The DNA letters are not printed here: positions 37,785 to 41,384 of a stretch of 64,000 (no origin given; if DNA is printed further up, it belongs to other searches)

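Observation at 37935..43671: Coupled RapA-like SNF2 helicase + 1,099-aa PglX/Eco57I-type N6-adenine methyltransferase with no visible nuclease: candidate minimal methylation-linked defence module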

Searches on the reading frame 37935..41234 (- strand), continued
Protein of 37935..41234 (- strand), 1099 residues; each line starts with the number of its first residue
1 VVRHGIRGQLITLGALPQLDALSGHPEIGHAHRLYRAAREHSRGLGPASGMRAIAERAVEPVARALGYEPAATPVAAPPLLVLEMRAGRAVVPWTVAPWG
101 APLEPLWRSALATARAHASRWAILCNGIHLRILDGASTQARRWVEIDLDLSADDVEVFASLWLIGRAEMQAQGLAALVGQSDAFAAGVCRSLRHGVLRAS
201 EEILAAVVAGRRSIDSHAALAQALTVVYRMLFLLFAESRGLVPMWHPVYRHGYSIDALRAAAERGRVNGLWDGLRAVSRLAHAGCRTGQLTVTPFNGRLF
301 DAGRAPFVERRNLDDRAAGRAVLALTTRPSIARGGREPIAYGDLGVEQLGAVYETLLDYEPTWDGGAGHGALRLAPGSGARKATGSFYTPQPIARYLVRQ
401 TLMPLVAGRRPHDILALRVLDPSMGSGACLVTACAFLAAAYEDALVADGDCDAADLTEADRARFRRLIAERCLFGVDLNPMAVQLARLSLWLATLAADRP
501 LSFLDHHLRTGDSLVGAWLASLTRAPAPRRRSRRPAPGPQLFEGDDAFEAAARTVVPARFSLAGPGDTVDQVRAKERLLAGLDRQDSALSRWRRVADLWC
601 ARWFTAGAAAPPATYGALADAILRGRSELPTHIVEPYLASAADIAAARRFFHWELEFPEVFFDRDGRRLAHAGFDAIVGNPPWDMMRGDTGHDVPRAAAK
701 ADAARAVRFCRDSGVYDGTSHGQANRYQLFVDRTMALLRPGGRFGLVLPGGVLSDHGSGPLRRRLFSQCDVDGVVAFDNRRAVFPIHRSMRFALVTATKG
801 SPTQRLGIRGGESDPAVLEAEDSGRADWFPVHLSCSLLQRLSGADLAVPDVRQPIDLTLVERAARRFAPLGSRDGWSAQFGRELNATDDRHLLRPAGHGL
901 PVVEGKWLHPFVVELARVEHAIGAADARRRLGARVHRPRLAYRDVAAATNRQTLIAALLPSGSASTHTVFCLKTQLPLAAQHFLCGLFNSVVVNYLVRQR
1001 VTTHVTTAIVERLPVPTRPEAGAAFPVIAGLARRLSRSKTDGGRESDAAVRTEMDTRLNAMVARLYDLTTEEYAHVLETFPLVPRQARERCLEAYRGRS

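Call 16: find_related_loci(query=A1, collection=genome_contigs, flank=10000)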
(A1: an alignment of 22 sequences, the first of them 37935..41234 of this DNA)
Query A1 (1099 aa) in genome_contigs; peptide patterns used: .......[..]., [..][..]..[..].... (x = any residue, [..] = any of these).
600 stretches matched a pattern (row limit reached: there are more); 567 encode a relative of the query (tblastn E <= 1e-3); the best 80 are kept; 80 distinct loci.
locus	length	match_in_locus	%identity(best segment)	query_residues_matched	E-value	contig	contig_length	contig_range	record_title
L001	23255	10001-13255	55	19-1093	0e+0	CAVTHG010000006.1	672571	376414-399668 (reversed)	MAG: uncultured Acidobacteriota bacterium isolate MFD09212.bin.2.142 genome assembly, contig: contig_27505, whole genome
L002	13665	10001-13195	54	45-1095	0e+0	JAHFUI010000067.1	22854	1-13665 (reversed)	MAG: Acidobacteria bacterium isolate nzgw76 NODE_1928_length_22855_cov_8.898478, whole genome shotgun sequence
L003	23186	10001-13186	56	39-1095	0e+0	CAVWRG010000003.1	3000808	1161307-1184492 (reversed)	MAG: uncultured Acidobacteriota bacterium isolate MFD04967.bin.1.58 genome assembly, contig: contig_7043, whole genome s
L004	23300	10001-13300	55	5-1099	0e+0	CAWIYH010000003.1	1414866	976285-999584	MAG: uncultured Acidobacteriota bacterium isolate MFD04944.bin.1.167 genome assembly, contig: contig_36343, whole genome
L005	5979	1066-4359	54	5-1095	0e+0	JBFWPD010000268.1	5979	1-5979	MAG: Vicinamibacterales bacterium isolate CA_2019_TPBF_151 NODE_51140_length_5979_cov_3.383971_TPBF, whole genome shotgu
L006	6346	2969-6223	55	5-1095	0e+0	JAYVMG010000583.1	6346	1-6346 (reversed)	MAG: Acidobacteriota bacterium isolate GL58_Up_concoct_85 GL58_Up_concoct_85_582, whole genome shotgun sequence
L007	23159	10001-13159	55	45-1095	0e+0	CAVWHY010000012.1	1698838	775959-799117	MAG: uncultured Acidobacteriota bacterium isolate MFD00392.bin.2.254 genome assembly, contig: contig_7853, whole genome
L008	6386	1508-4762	55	5-1095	0e+0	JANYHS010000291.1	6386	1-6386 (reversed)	MAG: Acidobacteria bacterium isolate GL140_1_metabinner_89_sub GL140_1_k141_632033, whole genome shotgun sequence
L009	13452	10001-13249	54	45-1095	0e+0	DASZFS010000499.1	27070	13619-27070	MAG TPA_asm: Vicinamibacterales bacterium isolate SMAG_U6528 k141_4030178, whole genome shotgun sequence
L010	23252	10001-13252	54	45-1099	0e+0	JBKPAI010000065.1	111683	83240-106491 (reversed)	MAG: Acidobacteriota bacterium isolate GB_HAYS_MAG_00009 GB_HAYS_000000841134, whole genome shotgun sequence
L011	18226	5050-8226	53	42-1098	0e+0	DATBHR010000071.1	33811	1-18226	MAG TPA_asm: Vicinamibacterales bacterium isolate SMAG_U3873 k141_879971, whole genome shotgun sequence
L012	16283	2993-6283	50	32-1095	0e+0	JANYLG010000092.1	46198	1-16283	MAG: Acidobacteria bacterium isolate GL140_5_metabinner_95 GL140_5_k141_748949, whole genome shotgun sequence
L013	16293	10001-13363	46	45-1095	0e+0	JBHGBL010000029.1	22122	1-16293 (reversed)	MAG: Vicinamibacterales bacterium isolate SBS.BIN.101 SBSBIN101_contig_29, whole genome shotgun sequence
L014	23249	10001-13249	48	45-1095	0e+0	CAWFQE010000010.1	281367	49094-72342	MAG: uncultured Acidobacteriota bacterium isolate MFD05942.bin.1.240 genome assembly, contig: contig_60502, whole genome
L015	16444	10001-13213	49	45-1096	0e+0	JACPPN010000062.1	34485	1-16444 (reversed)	MAG: Acidobacteria bacterium isolate NC_groundwater_628_Ag_B-0.1um_65_34 B_1_S1_Biohub_coassembly_k141_767037, whole gen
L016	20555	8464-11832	48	5-1095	0e+0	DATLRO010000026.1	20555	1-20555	MAG TPA_asm: Vicinamibacterales bacterium isolate SMAG_U13906 k141_780637, whole genome shotgun sequence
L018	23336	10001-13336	46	1-1095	0e+0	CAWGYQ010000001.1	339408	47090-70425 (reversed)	MAG: uncultured Acidobacteriota bacterium isolate MFD02360.bin.1.179 genome assembly, contig: contig_18098, whole genome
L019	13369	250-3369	49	44-1095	0e+0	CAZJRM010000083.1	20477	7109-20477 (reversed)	MAG TPA_asm: uncultured Vicinamibacterales bacterium isolate binchicken_co66_63 genome assembly, contig: NODE_4206_lengt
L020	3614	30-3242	46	34-1095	0e+0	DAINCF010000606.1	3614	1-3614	MAG TPA_asm: Vicinamibacterales bacterium isolate CTOTU39262 NODE_5099_length_3614_cov_6.429334, whole genome shotgun se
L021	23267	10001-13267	46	5-1095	0e+0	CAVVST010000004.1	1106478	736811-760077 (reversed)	MAG: uncultured Acidobacteriota bacterium isolate MFD02840.bin.2.185 genome assembly, contig: contig_3150, whole genome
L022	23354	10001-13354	54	5-1095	0e+0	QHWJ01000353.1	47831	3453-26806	MAG: Acidobacteria bacterium isolate gp6 AA46 14_0929_02_40cm_scaffold_1433_curated, whole genome shotgun sequence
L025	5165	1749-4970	48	45-1095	0e+0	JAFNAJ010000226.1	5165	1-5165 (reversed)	MAG: Acidobacteria bacterium isolate CTSoil_015 scaffold_13149, whole genome shotgun sequence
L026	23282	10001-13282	46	14-1095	0e+0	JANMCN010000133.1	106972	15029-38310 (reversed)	MAG: Acidobacteriota bacterium isolate OTE_1_metabat_126 OTE_1_k141_3407779, whole genome shotgun sequence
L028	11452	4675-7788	46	39-1095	0e+0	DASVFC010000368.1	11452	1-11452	MAG TPA_asm: Vicinamibacterales bacterium isolate SMAG_U2079 k141_1494231, whole genome shotgun sequence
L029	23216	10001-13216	47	5-1095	0e+0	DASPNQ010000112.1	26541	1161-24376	MAG TPA_asm: Vicinamibacterales bacterium isolate SMAG_U12125 k141_102351, whole genome shotgun sequence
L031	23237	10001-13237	45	5-1095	0e+0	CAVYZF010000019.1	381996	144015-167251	MAG: uncultured Acidobacteriota bacterium isolate MFD02242.bin.1.226 genome assembly, contig: contig_43548, whole genome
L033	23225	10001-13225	48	33-1095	0e+0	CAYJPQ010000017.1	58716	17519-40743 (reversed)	MAG TPA_asm: uncultured Bifidobacteriaceae bacterium isolate ERP124720_co1_137 genome assembly, contig: NODE_730_length_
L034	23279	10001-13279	46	5-1099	0e+0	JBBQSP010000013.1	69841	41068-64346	MAG: Vicinamibacterales bacterium isolate Co_metawrap_1760 Cmw_1760_k141_12737433_length_69841_cov_10.0000, whole genome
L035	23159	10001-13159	46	14-1095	0e+0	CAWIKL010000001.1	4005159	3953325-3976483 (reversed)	MAG: uncultured Acidobacteriota bacterium isolate MFD04967.bin.1.6 genome assembly, contig: contig_1861, whole genome sh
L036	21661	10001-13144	47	33-1095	0e+0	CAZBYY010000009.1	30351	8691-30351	MAG TPA_asm: uncultured Acidobacterium sp. isolate SRP124364_co1_244 genome assembly, contig: NODE_1176_length_30351_cov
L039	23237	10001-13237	45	5-1095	0e+0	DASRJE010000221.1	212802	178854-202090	MAG TPA_asm: Vicinamibacterales bacterium isolate SMAG_U10128 k141_1729457, whole genome shotgun sequence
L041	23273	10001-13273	47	5-1084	0e+0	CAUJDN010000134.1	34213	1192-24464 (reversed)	MAG: Acidobacteriota bacterium isolate KLAP208 genome assembly, contig: KLAP208_60729, whole genome shotgun sequence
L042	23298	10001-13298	52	4-1095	0e+0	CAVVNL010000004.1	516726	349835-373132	MAG: uncultured Acidobacteriota bacterium isolate MFD05567.bin.2.74 genome assembly, contig: contig_21320, whole genome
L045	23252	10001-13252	45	40-1095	0e+0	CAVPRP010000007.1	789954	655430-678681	MAG: uncultured Acidobacteriota bacterium isolate MFD00392.bin.2.132 genome assembly, contig: contig_53846, whole genome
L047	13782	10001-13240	45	5-1095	0e+0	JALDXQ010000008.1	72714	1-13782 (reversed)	MAG: Acidobacteriota bacterium isolate MCT-CON-06 NODE_11_length_72714_cov_7.440991, whole genome shotgun sequence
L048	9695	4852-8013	46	45-1095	0e+0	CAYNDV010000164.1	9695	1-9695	MAG TPA_asm: uncultured Vicinamibacterales bacterium isolate binchicken_co115_131 genome assembly, contig: NODE_10432_le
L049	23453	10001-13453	52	5-1095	0e+0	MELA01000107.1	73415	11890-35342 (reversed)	MAG: Acidobacteria bacterium RIFCSPLOWO2_12_FULL_65_11 rifcsplowo2_12_scaffold_4768, whole genome shotgun sequence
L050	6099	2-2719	48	192-1095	0e+0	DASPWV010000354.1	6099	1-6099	MAG TPA_asm: Vicinamibacterales bacterium isolate SMAG_U11550 k141_624856, whole genome shotgun sequence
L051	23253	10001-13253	52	34-1095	0e+0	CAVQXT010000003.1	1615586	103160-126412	MAG: uncultured Acidobacteriota bacterium isolate MFD05942.bin.1.436 genome assembly, contig: contig_42727, whole genome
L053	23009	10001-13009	44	42-1094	0e+0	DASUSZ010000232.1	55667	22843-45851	MAG TPA_asm: Vicinamibacterales bacterium isolate SMAG_U1749 k141_335653, whole genome shotgun sequence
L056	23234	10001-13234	45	45-1095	0e+0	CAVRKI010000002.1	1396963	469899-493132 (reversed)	MAG: uncultured Acidobacteriota bacterium isolate MFD09730.bin.2.47 genome assembly, contig: contig_1621, whole genome s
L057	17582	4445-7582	46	42-1099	0e+0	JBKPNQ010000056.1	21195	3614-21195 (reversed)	MAG: Acidobacteriota bacterium isolate GS_HAYS_MAG_00036 GS_HAYS_000002769779, whole genome shotgun sequence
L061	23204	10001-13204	43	46-1088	0e+0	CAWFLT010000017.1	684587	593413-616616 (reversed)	MAG: uncultured Acidobacteriota bacterium isolate MFD06229.bin.2.51 genome assembly, contig: contig_5279, whole genome s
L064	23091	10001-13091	47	45-1089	0e+0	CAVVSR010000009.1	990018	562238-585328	MAG: uncultured Acidobacteriota bacterium isolate MFD02840.bin.1.3 genome assembly, contig: contig_27636, whole genome s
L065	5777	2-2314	48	314-1095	0e+0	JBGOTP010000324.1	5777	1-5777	MAG: Vicinamibacteria bacterium isolate OBJ_0618_7090110_16 k141_10457401_length_5777_cov_16.0000, whole genome shotgun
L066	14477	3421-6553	44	42-1095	0e+0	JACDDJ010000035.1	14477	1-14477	MAG: Acidobacteria bacterium isolate MGR_bin331 SD2900_NODE_942_length_14477_cov_0.972544, whole genome shotgun sequence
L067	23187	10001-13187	46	34-1096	0e+0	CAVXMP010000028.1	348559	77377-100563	MAG: uncultured Acidobacteriota bacterium isolate MFD02840.bin.2.52 genome assembly, contig: contig_87817, whole genome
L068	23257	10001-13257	53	26-1094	0e+0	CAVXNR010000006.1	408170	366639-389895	MAG: Vicinamibacteria bacterium isolate MFD02840.bin.2.172 genome assembly, contig: contig_15975, whole genome shotgun s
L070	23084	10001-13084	53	45-1098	0e+0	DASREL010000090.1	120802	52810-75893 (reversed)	MAG TPA_asm: Vicinamibacterales bacterium isolate SMAG_U10005 k141_1544200, whole genome shotgun sequence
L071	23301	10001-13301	45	5-1095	0e+0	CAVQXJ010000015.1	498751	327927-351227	MAG: uncultured Acidobacteriota bacterium isolate MFD04212.bin.2.5 genome assembly, contig: contig_2179, whole genome sh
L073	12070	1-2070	48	399-1095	5e-180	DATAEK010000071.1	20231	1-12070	MAG TPA_asm: Vicinamibacterales bacterium isolate SMAG_U6775 k141_2201013, whole genome shotgun sequence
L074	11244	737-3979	44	5-1095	0e+0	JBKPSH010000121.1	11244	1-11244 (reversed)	MAG: Acidobacteriota bacterium isolate GS_EKS_MAG_00027 GS_EKS_000004143429, whole genome shotgun sequence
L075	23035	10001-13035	55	90-1099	1e-175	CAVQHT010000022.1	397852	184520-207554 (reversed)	MAG: uncultured Acidobacteriota bacterium isolate MFD03975.bin.2.76 genome assembly, contig: contig_63227, whole genome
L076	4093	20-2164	48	381-1095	4e-178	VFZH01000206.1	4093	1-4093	MAG: Acidimicrobiia bacterium isolate K_Offshore_80m_m2_020 K_Offshore_80m_m2_020_Ga0194132_10036980, whole genome shotg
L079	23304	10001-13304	49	5-1094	2e-166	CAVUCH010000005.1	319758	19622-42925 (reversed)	MAG: Vicinamibacteria bacterium isolate MFD02840.bin.3.332 genome assembly, contig: contig_134113, whole genome shotgun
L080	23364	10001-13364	45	5-1095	0e+0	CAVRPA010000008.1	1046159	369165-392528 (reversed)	MAG: uncultured Acidobacteriota bacterium isolate MFD03066.bin.2.161 genome assembly, contig: contig_3908, whole genome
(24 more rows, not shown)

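Call 19: search_solved_structures(query=A1, max_evalue=0.01)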
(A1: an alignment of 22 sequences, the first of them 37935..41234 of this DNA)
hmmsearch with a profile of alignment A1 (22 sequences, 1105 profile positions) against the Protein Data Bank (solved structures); distinct sequences matched with E-value up to 0.01: 11.
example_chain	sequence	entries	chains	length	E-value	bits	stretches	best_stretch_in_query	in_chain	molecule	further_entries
8w0p_A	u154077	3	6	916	6.9e-12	47.1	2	737-790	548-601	RM.BsaXI | site-specific DNA-methyltransferase (adenine-specific)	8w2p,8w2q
7lni_A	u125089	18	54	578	3.1e-10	41.6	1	393-532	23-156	Site-specific DNA-methyltransferase (adenine-specific)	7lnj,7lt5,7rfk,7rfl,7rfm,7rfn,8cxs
8cxz_A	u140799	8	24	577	3.1e-10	41.6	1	393-532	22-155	Site-specific DNA-methyltransferase (adenine-specific)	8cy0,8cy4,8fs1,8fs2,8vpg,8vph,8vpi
2okc_A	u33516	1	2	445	4.2e-06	27.9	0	742-819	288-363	Type I restriction enzyme StySJI M protein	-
3ufb_A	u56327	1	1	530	3.5e-05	24.9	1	387-453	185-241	Type I restriction-modification system methyltransferase subunit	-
3lkd_A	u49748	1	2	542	0.0007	20.6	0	393-451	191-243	Type I restriction-modification system methyltransferase subunit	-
7qw5_A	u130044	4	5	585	0.0011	20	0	386-447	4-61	Modification methylase BseCI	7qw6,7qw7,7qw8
7lo5_A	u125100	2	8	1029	0.0018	19.2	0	398-454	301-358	Site-specific DNA-methyltransferase (adenine-specific)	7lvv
5ybb_A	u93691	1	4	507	0.0048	17.8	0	395-452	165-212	Type I restriction-modification system methyltransferase subunit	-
2y7c_B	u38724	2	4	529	0.0049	17.8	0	734-790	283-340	TYPE I RESTRICTION ENZYME ECOKI M PROTEIN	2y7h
2ar0_A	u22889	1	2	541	0.0052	17.7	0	734-790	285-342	Type I restriction enzyme EcoKI M protein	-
